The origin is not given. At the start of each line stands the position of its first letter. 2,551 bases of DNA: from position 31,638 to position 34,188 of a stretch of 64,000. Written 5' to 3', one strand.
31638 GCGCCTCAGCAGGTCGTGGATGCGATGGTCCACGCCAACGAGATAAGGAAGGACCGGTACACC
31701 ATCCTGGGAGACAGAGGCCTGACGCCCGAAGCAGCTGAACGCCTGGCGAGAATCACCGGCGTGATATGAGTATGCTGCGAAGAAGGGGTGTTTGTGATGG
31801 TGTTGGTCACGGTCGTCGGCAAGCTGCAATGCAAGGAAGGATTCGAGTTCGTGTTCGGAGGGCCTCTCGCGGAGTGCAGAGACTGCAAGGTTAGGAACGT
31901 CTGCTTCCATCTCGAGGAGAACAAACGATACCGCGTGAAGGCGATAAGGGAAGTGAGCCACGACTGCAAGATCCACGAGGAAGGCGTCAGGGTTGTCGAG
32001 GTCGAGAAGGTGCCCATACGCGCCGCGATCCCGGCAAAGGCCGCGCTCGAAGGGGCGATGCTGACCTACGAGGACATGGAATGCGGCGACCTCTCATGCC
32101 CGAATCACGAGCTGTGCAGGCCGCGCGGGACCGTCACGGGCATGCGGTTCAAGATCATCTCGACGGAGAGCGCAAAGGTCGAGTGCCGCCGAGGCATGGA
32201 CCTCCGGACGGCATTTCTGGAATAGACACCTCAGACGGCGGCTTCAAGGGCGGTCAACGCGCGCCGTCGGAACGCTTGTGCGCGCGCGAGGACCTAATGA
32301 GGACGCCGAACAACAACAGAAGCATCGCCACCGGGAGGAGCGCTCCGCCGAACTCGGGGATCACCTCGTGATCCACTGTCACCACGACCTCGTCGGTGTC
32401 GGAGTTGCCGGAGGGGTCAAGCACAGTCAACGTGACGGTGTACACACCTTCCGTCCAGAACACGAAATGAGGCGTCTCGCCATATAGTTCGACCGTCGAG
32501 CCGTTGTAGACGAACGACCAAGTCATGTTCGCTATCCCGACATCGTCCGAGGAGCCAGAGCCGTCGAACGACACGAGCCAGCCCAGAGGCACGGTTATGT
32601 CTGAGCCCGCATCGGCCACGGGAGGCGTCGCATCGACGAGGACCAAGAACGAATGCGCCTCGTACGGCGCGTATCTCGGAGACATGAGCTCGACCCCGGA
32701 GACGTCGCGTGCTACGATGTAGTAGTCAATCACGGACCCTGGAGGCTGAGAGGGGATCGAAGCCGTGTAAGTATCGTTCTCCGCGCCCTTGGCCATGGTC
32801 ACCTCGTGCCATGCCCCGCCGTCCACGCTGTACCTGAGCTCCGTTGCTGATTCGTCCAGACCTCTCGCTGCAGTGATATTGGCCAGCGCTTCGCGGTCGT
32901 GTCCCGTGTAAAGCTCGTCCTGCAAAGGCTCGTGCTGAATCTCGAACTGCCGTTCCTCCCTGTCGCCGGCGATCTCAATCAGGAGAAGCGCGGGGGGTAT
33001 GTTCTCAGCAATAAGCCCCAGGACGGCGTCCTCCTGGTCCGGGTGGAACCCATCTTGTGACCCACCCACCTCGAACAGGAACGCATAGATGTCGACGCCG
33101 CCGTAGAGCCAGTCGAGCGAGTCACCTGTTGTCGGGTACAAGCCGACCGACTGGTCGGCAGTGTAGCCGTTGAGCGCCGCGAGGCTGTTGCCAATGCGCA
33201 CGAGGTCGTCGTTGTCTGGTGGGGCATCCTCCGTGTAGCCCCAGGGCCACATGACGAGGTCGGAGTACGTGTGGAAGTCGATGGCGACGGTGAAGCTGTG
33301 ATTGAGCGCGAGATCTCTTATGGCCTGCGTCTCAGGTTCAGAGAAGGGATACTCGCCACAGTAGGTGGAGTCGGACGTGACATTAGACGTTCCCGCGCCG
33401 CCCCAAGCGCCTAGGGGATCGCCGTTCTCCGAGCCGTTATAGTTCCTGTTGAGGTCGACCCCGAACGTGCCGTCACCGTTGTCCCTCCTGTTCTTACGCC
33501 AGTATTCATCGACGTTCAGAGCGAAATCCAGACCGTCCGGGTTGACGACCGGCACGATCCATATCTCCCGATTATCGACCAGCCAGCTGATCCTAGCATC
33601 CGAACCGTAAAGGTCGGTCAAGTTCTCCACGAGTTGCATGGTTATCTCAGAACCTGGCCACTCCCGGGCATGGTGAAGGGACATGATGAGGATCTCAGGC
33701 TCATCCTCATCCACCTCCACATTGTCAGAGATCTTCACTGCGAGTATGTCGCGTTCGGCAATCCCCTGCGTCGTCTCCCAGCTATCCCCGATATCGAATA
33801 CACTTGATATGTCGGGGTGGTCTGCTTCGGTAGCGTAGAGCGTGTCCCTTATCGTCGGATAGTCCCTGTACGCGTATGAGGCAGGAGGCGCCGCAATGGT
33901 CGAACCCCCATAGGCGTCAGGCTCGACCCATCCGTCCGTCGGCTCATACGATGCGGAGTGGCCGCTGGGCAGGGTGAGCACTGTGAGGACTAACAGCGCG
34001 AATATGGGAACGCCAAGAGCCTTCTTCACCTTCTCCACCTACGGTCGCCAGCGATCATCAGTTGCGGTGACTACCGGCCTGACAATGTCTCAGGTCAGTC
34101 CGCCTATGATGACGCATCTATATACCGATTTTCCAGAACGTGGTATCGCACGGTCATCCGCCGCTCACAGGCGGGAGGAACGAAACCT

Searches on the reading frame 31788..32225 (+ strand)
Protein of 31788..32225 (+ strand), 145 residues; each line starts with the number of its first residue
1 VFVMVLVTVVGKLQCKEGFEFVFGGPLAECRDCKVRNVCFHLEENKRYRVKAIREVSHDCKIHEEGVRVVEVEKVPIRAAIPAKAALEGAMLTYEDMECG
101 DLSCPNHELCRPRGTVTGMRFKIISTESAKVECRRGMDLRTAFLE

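Call 31: search_protein_families(library=pfam, proteins=[window:31788-32225:+], max_evalue=0.001)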
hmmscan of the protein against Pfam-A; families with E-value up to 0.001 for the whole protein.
window:31788-32225:+ (145 aa): 1 family
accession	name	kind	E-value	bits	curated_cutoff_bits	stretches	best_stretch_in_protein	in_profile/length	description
PF03684.18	UPF0179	-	1.4e-43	148.6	25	1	7-141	2-137/140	Uncharacterised protein family (UPF0179)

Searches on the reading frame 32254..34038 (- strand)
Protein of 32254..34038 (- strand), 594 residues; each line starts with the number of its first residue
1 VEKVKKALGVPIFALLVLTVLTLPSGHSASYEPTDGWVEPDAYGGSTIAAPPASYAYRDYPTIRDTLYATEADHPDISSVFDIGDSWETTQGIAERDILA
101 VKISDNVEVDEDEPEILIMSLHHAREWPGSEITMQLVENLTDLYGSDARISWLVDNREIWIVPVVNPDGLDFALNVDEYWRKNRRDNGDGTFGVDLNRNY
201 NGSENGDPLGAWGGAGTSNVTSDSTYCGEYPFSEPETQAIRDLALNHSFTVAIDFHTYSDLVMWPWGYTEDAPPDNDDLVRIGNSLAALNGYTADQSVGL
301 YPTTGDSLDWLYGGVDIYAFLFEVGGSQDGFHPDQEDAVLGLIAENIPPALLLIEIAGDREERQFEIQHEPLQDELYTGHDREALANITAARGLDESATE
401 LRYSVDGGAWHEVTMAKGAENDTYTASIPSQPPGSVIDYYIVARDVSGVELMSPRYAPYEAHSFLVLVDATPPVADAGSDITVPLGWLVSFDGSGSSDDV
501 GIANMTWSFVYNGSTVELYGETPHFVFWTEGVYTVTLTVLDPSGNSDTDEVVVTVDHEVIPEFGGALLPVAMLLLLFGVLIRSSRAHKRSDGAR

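Call 31: search_protein_families(library=pfam, proteins=[window:32254-34038:-], max_evalue=0.001)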
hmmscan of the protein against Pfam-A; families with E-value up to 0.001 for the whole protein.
window:32254-34038:- (594 aa): 4 families
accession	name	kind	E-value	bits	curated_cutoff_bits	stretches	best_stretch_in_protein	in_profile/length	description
PF00246.29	Peptidase_M14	-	4.7e-61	207.3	21.6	1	64-336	2-274/286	Zinc carboxypeptidase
PF18911.6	PKD_4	-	8.1e-13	48.7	27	1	471-555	2-85/85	PKD domain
PF22352.2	K319L-like_PKD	-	4.3e-10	39.9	27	1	477-555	1-84/84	K319L-like, PKD domain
PF00801.26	PKD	-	3.5e-05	24.2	23.5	1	481-549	9-75/80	PKD domain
